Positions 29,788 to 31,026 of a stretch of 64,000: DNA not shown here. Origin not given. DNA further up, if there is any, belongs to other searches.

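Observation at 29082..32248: Lower-GC island between xerD and pyrG: Schlafen/AlbA_2-HATPase protein + HNH endonuclease operon plus two small genes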

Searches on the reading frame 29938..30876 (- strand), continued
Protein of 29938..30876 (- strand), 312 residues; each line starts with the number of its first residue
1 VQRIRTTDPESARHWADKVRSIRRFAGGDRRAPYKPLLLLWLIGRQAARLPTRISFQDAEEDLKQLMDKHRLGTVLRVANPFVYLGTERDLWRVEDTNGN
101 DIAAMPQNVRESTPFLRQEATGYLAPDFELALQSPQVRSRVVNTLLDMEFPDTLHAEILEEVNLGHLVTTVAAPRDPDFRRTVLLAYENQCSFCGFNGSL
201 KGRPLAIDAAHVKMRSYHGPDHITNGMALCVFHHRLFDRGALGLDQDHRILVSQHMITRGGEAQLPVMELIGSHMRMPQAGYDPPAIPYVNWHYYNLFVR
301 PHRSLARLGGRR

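Call 12: find_related_loci(query=A1, collection=genome_contigs, flank=10000)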
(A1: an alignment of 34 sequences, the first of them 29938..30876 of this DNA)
Query A1 (312 aa) in genome_contigs; peptide patterns used: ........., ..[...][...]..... (x = any residue, [..] = any of these).
178 stretches matched a pattern; 146 encode a relative of the query (tblastn E <= 1e-3); the best 80 are kept; 79 distinct loci.
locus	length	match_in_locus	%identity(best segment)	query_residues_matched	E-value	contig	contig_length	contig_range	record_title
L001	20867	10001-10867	71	15-303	3e-134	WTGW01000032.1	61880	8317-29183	MAG: Acidimicrobiia bacterium isolate CO36404bin_8 NODE_63_length_61880_cov_43.124691, whole genome shotgun sequence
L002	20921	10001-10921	65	1-303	4e-132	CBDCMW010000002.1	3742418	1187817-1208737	MAG: Candidatus Aldehydirespirator sp. isolate e2a2a1f8-459e-4046-a8a7-43a5ecbda485 genome assembly, contig: contig_2, w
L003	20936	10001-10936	65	1-307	5e-128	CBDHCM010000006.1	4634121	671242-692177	MAG: Candidatus Aldehydirespirator sp. isolate 36171f10-6b1c-407a-8267-17b84cd7c53a genome assembly, contig: chromosome_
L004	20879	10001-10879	64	9-300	3e-122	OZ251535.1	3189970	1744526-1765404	MAG: Candidatus Spongiisociaceae bacterium isolate 634b0852-1bd7-43e5-9878-17fb53bb1bc5 genome assembly, chromosome: 1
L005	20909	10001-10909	58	10-311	2e-112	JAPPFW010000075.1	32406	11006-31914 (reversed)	MAG: bacterium isolate RHO1_bin_3 NODE_2531_length_32406_cov_43.643380, whole genome shotgun sequence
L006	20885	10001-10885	60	11-303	6e-110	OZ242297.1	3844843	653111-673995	MAG: Acidimicrobiales bacterium isolate 386d1096-d7b5-410a-b4ac-dc0bb20c483d genome assembly, chromosome: 1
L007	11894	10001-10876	60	14-303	1e-109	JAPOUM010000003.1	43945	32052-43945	MAG: Acidimicrobiaceae bacterium isolate CAR4_bin_4 NODE_206_length_43945_cov_21.0397, whole genome shotgun sequence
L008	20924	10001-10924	56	5-311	2e-109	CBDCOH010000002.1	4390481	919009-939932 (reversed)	MAG: Candidatus Spongiisociaceae bacterium isolate c8dab69f-a0b8-46d1-84ea-4e70fa3c0124 genome assembly, contig: contig_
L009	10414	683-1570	60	10-303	3e-109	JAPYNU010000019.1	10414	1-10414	MAG: Candidatus Aldehydirespirator catecholifindens isolate m_calh10 Seq19, whole genome shotgun sequence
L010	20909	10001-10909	56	6-307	9e-109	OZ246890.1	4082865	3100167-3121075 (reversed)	MAG: Acidimicrobiia bacterium isolate cb841b48-16cd-465e-8cff-7e5597cbbcdd genome assembly, chromosome: 1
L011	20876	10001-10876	59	14-303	1e-108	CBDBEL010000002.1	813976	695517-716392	MAG: Candidatus Aldehydirespirator sp. isolate 42010ebb-ea2b-4a2b-9d13-79554d05c50f genome assembly, contig: contig_2, w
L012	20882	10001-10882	57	12-303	6e-109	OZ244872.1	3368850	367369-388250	MAG: Candidatus Aldehydirespirator sp. isolate 389653a7-0111-4ae2-a933-d032a7ae712c genome assembly, chromosome: 1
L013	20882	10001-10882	59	12-303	4e-107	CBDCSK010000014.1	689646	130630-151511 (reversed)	MAG: Candidatus Aldehydirespirator sp. isolate 158ad01d-a0e1-4362-9a4e-647a92b6262f genome assembly, contig: contig_14,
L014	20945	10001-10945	55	1-310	7e-107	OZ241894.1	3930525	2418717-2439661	MAG: Candidatus Aldehydirespirator sp. isolate 59d5e5b9-c534-4d11-b37b-78d6acc4b690 genome assembly, chromosome: 1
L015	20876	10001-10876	60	14-303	1e-106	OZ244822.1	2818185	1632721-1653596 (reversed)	MAG: Candidatus Aldehydirespirator sp. isolate 35bfcaf5-8220-4494-8a82-73b50c7a5dd2 genome assembly, chromosome: 1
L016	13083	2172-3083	59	2-303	2e-106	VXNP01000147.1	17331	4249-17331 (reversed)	MAG: Gammaproteobacteria bacterium isolate SB0662_bin_11 NODE_2964_length_17331_cov_92.257641, whole genome shotgun sequ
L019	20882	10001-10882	57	12-303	2e-105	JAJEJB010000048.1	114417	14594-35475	MAG: Acidimicrobiia bacterium isolate p16x63bins.58 k141_653804, whole genome shotgun sequence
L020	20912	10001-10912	58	2-303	5e-105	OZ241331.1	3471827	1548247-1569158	MAG: Acidimicrobiales bacterium isolate 7255c353-40fc-46f0-880a-995c00eab931 genome assembly, chromosome: 1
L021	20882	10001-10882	60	12-303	1e-104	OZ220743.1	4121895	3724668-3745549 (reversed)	MAG: Acidimicrobiales bacterium isolate dadfcd55-464f-4f03-9875-fa0eca1464b2 genome assembly, chromosome: 1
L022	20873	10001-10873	55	14-302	4e-101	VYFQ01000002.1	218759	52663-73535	MAG: Acidimicrobiaceae bacterium isolate SB0677_bin_3 NODE_13_length_218759_cov_63.642325, whole genome shotgun sequence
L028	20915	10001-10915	48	1-303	2e-83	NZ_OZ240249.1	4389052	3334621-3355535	MAG: Candidatus Poriferisodalis sp. isolate 28e7fe26-1565-4c76-bd7c-ff92479b411d chromosome 1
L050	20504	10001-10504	57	1-166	7e-51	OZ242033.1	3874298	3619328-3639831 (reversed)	MAG: Candidatus Aldehydirespirator sp. isolate 1ca34421-b87b-4a0f-9797-154be5b25c54 genome assembly, chromosome: 1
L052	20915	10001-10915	49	4-306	2e-93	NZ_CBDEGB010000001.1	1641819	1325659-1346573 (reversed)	MAG: Candidatus Poriferisodalis sp. isolate f5b3f634-3930-48ef-b7e0-85baa50b5fea contig_1, whole genome shotgun sequence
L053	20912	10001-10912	36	15-303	4e-47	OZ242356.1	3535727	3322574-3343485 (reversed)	MAG: Acidimicrobiales bacterium isolate 1ff3c0e0-a0fb-4382-b91d-522820076fd5 genome assembly, chromosome: 1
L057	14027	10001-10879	37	16-303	1e-45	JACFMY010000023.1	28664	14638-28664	MAG: Caldilineaceae bacterium isolate BROCD010 NODE_1327_length_28664_cov_4.645566, whole genome shotgun sequence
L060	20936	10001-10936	34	7-303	9e-45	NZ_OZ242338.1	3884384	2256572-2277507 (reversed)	MAG: Candidatus Poriferisocius sp. isolate b1648d6f-d579-441a-9e02-68cbdfacbddd chromosome 1, complete sequence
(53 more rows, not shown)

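Call 14: find_encoding_contigs(protein=P0001, flank=10000, max_places=4)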
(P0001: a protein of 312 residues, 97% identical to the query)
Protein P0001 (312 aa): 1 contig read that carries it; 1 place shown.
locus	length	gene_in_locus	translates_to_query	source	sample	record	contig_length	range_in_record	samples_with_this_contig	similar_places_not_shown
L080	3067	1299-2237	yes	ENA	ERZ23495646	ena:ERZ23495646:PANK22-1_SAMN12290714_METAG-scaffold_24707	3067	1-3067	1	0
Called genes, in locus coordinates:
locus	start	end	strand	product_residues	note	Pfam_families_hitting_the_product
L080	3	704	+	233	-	?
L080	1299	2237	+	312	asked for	PF26340:DNA-SBD_ScoMcrA, PF13391:HNH_2 (weak)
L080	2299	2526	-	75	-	-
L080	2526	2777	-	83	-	-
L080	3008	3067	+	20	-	?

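Call 15: find_encoding_contigs(protein=P0003, flank=10000, max_places=4)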
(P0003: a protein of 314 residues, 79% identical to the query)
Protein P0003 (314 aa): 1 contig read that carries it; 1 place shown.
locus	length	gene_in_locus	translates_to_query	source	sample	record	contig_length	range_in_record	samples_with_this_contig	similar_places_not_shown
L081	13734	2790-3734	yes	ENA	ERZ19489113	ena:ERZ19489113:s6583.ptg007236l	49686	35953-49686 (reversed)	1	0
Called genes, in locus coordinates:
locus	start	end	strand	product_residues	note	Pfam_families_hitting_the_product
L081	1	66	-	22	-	?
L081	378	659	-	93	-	-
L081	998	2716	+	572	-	PF06418:CTP_synth_N, PF00117:GATase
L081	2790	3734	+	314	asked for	PF26340:DNA-SBD_ScoMcrA, PF13391:HNH_2 (weak)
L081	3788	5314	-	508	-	-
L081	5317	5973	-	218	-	PF27258:NspV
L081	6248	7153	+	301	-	PF02899:Phage_int_SAM_1, PF00589:Phage_integrase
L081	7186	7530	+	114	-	PF01258:zf-dskA_traR (weak)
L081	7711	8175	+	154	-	-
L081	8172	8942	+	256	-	PF02616:SMC_ScpA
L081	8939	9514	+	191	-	PF04079:SMC_ScpB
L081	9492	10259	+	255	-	PF01479:S4, PF00849:PseudoU_synth_2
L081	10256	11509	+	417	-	PF00275:EPSP_synthase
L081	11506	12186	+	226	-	PF02224:Cytidylate_kin, PF13238:AAA_18 (faint)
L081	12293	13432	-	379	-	PF02401:LYTB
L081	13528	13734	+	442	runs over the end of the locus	PF00009:GTP_EFTU (weak), PF01926:MMR_HSR1, PF02421:FeoB_N, PF04548:AIG1, PF01926:MMR_HSR1, PF02421:FeoB_N, PF00009:GTP_EFTU, PF14714:KH_dom-like, +7 more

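Call 21: find_encoding_contigs(protein=P0004, flank=10000, max_places=4)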
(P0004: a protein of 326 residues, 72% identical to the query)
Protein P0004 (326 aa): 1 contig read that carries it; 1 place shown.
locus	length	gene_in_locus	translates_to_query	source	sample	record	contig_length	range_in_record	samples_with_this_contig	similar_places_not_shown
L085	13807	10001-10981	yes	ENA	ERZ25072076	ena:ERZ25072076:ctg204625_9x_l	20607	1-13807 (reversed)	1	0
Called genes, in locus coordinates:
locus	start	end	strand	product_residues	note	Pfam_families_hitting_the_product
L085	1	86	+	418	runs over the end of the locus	PF01546:Peptidase_M20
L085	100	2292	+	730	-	PF13458:Peripla_BP_6 (faint), PF13407:Peripla_BP_4, PF17763:Asparaginase_C (faint), PF13407:Peripla_BP_4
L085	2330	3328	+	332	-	PF02653:BPD_transp_2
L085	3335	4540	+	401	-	PF01168:Ala_racemase_N, PF21279:YhfX-like_C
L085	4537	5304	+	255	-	PF02463:SMC_N (weak), PF00005:ABC_tran, PF13304:AAA_21 (faint)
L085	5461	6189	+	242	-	PF01182:Glucosamine_iso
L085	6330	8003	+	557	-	PF06418:CTP_synth_N, PF00117:GATase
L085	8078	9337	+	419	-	PF07907:YibE_F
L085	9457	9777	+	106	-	-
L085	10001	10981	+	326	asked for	PF26340:DNA-SBD_ScoMcrA, PF13391:HNH_2 (weak)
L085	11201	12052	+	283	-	PF02899:Phage_int_SAM_1, PF00589:Phage_integrase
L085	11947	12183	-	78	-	-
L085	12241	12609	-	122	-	-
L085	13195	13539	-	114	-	PF01909:NTP_transf_2, PF18765:Polbeta (weak)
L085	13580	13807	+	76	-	?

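Call 24: predict_structure(alignment_id=A1)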
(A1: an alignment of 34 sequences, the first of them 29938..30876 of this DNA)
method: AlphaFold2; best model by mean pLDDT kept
length: 312 residues; sequences in the alignment: 34
mean_pLDDT: 75.6   pTM: 0.68
mean pLDDT of the five models: 75.6, 67.9, 67.1, 65.8, 61.2
residues with pLDDT >= 90: 84; 70-90: 130; 50-70: 53; < 50: 45
segments of 3 or more residues with pLDDT < 50: 1-6, 26-30, 206-218, 259-263, 300-312
pLDDT, mean of each block of 10 residues (from residue 1): 53 91 54 76 94 90 81 57 73 92 88 91 93 94 87 83 90 72 87 77 50 48 77 75 84 61 64 90 81 60 41 34
secondary structure, 60 per line:
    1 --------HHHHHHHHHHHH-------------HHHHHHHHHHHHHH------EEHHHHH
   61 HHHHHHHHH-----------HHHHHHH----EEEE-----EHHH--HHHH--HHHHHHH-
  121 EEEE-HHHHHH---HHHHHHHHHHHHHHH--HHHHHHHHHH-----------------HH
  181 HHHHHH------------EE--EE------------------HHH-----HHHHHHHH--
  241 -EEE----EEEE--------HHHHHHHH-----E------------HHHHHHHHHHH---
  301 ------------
elements in order: H9-20 H34-47 H56-69 H81-87 E92-95 H107-110 H113-119 E121-124 H126-131 H135-149 H152-161 H179-186 H231-238 E242-244 E249-252 H261-268 H287-297

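Call 27: fold_search(model_id=the predicted structure, library=pdb)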
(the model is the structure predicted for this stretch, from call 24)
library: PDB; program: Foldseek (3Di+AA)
matches with E <= 10: 83; with E <= 0.001: 10
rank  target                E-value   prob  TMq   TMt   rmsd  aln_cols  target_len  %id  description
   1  7ccd_A                8.1e-06  1.00  0.40  0.70   3.8       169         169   24  Sulfur binding domain of SprMcrA complexed with phosphorothioated DNA (released 2020-07-08)
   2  7ccd_B                1.2e-05  1.00  0.41  0.73   3.8       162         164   23  Sulfur binding domain of SprMcrA complexed with phosphorothioated DNA (released 2020-07-08)
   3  7cc9_B                1.8e-05  1.00  0.41  0.74   3.9       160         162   23  Sulfur binding domain of SprMcrA complexed with phosphorothioated DNA (released 2020-07-08)
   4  7cc9_A                4.3e-05  1.00  0.40  0.71   3.8       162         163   23  Sulfur binding domain of SprMcrA complexed with phosphorothioated DNA (released 2020-07-08)
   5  7ccj_A                7.9e-05  1.00  0.41  0.75   3.9       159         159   24  Sulfur binding domain of SprMcrA complexed with phosphorothioated DNA (released 2020-07-08)
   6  5zmm_C                2.5e-04  1.00  0.38  0.24   6.0       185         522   23  Structure of the Type IV phosphorothioation-dependent restriction endonuclease ScoMcrA (released 2018-09-26)
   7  5zmm_F                2.5e-04  1.00  0.38  0.27   8.4       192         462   23  Structure of the Type IV phosphorothioation-dependent restriction endonuclease ScoMcrA (released 2018-09-26)
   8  7ccj_B                2.7e-04  1.00  0.40  0.73   3.8       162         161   23  Sulfur binding domain of SprMcrA complexed with phosphorothioated DNA (released 2020-07-08)
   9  5zmo_A                3.3e-04  1.00  0.39  0.72   3.6       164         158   23  Sulfur binding domain of ScoMcrA complexed with phosphorothioated DNA (released 2018-09-26)
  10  5zmn_A                4.2e-04  1.00  0.38  0.37   6.2       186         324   25  Sulfur binding domain and SRA domain of ScoMcrA complexed with phosphorothioated DNA (released 2018-09-26)
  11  5zmm_B                1.1e-03  1.00  0.36  0.22   9.1       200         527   22  Structure of the Type IV phosphorothioation-dependent restriction endonuclease ScoMcrA (released 2018-09-26)
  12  5zmm_A                1.8e-03  1.00  0.37  0.23   8.6       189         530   23  Structure of the Type IV phosphorothioation-dependent restriction endonuclease ScoMcrA (released 2018-09-26)
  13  6yex_A                2.5e-03  0.98  0.27  0.27  12.2       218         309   16  VcaM4I restriction endonuclease in the absence of DNA (released 2020-12-16)
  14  8h0l_B                4.1e-03  1.00  0.36  0.69   3.6       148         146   16  Sulfur binding domain of Hga complexed with phosphorothioated DNA (released 2023-09-27)
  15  8h0l_A                5.4e-03  1.00  0.36  0.66   4.4       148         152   18  Sulfur binding domain of Hga complexed with phosphorothioated DNA (released 2023-09-27)
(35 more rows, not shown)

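Call 29: search_protein_families(library=ncbifam, proteins=[L081:3788-5314:-, L081:5317-5973:-], max_evalue=0.001)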
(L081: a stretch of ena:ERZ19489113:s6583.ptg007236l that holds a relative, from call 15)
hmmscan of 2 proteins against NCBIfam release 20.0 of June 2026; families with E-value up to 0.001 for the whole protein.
L081:3788-5314:- (508 aa): 0 families

L081:5317-5973:- (218 aa): 1 family
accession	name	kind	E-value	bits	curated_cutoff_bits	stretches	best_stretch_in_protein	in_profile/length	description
NF052465.1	typeII_restric_endo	equivalog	8.7e-98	325.6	290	1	6-214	1-209/209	type II restriction-modification system restriction endonuclease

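Call 30: search_protein_families(library=padloc, proteins=[L081:3788-5314:-, L081:5317-5973:-], max_evalue=0.001)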
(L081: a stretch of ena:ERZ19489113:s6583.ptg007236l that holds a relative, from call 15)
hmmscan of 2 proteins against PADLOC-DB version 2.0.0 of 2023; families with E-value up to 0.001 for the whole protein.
L081:3788-5314:- (508 aa): 9 families
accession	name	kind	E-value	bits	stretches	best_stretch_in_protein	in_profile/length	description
PDLC03310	MTase_II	-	2.4e-156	519.3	1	2-463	4-472/475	Type II methyltransferase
PDLC03630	REase_MTase_IIG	-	4.9e-14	49.1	1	299-444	846-1012/1100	Type IIG restriction enzyme-methyltransferase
PDLC03580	REase_II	-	3e-12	43.2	1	299-436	866-1010/1112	Type II restriction enzyme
PDLC03258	MTase_II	-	2e-10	38.4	1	2-115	15-117/366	Type II methyltransferase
PDLC03719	oMTase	-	4.6e-10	37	1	2-182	18-177/387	orphan methyltransferase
PDLC04134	mad2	-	5.9e-09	33.3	1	3-215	264-444/492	mads_2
PDLC03293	MTase_II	-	2.5e-07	27.8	1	6-110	13-106/427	Type II methyltransferase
PDLC03222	MTase_II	-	2.2e-06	24.5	1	8-138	131-260/602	Type II methyltransferase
PDLC03267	MTase_II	-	4.1e-06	24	1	8-112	13-118/539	Type II methyltransferase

L081:5317-5973:- (218 aa): 1 family
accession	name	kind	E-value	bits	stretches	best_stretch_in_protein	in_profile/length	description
PDLC03454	REase_II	-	7.8e-97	320.9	1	6-217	4-215/220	Type II restriction enzyme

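Call 49: search_protein_families(library=pfam, proteins=[L050:6351-6794:+, L006:13352-14764:-, L060:12292-14253:+, L052:3687-4481:-, L028:8356-9711:-, L015:10914-12479:-, L022:5386-6195:+, L003:6746-7453:-, L053:8694-9902:-, L057:11777-13312:+], max_evalue=0.001)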
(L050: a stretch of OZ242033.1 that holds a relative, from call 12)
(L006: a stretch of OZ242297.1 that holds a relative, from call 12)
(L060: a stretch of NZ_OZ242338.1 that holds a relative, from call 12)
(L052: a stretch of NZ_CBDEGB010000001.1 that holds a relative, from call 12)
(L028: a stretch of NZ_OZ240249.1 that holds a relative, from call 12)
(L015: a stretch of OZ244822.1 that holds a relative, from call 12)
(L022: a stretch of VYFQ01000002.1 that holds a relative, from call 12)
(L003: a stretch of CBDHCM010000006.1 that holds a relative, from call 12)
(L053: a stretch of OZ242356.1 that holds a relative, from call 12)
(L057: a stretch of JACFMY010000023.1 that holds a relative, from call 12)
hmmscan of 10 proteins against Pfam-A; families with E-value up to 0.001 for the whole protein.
L050:6351-6794:+ (147 aa): 0 families

L006:13352-14764:- (470 aa): 1 family
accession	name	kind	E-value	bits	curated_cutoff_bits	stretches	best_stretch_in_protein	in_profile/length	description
PF14072.11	DndB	-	6.6e-27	94.9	29.1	1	4-393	1-311/338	DNA-sulfur modification-associated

L060:12292-14253:+ (653 aa): 0 families

L052:3687-4481:- (264 aa): 0 families

L028:8356-9711:- (451 aa): 0 families

L015:10914-12479:- (521 aa): 4 families
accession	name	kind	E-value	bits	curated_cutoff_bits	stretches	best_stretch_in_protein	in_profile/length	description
PF00176.29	SNF2-rel_dom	-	6.9e-43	147.2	24.9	1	98-346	1-285/290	SNF2-related domain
PF00271.37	Helicase_C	-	6.4e-17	62.2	23.5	1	357-470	2-110/110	Helicase conserved C-terminal domain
PF04851.21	ResIII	-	2.8e-10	40.8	22.5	1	108-249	22-163/164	Type III restriction enzyme, res subunit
PF00270.35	DEAD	-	4e-08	33.6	26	1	97-255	2-166/167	DEAD/DEAH box helicase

L022:5386-6195:+ (269 aa): 4 families
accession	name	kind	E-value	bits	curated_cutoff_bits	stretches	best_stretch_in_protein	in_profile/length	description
PF13561.12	adh_short_C2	-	2.4e-57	194.7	27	1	33-262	1-236/236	Enoyl-(Acyl carrier protein) reductase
PF00106.31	adh_short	-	6.6e-48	163.2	26.6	1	28-208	2-192/195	short chain dehydrogenase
PF08659.16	KR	-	9.7e-12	45.6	22.6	1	28-178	2-162/180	KR domain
PF01370.27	Epimerase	-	2.7e-06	27.4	20.9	1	29-185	1-162/240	NAD dependent epimerase/dehydratase family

L003:6746-7453:- (235 aa): 0 families

L053:8694-9902:- (402 aa): 1 family
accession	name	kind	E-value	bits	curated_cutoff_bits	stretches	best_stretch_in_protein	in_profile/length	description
PF01844.29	HNH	-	2.8e-06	27.8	21.4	1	330-373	1-47/47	HNH endonuclease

L057:11777-13312:+ (511 aa): 3 families
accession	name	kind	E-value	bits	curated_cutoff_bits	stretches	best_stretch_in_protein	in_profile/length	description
PF00884.28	Sulfatase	-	3.1e-44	152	25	1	19-352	3-300/301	Sulfatase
PF01663.27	Phosphodiest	-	5.7e-12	46.3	23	1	20-298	2-224/342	Type I phosphodiesterase / nucleotide pyrophosphatase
PF16347.10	SGSH_C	-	1e-07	32.6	29.3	1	310-430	12-133/154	N-sulphoglucosamine sulphohydrolase, C-terminal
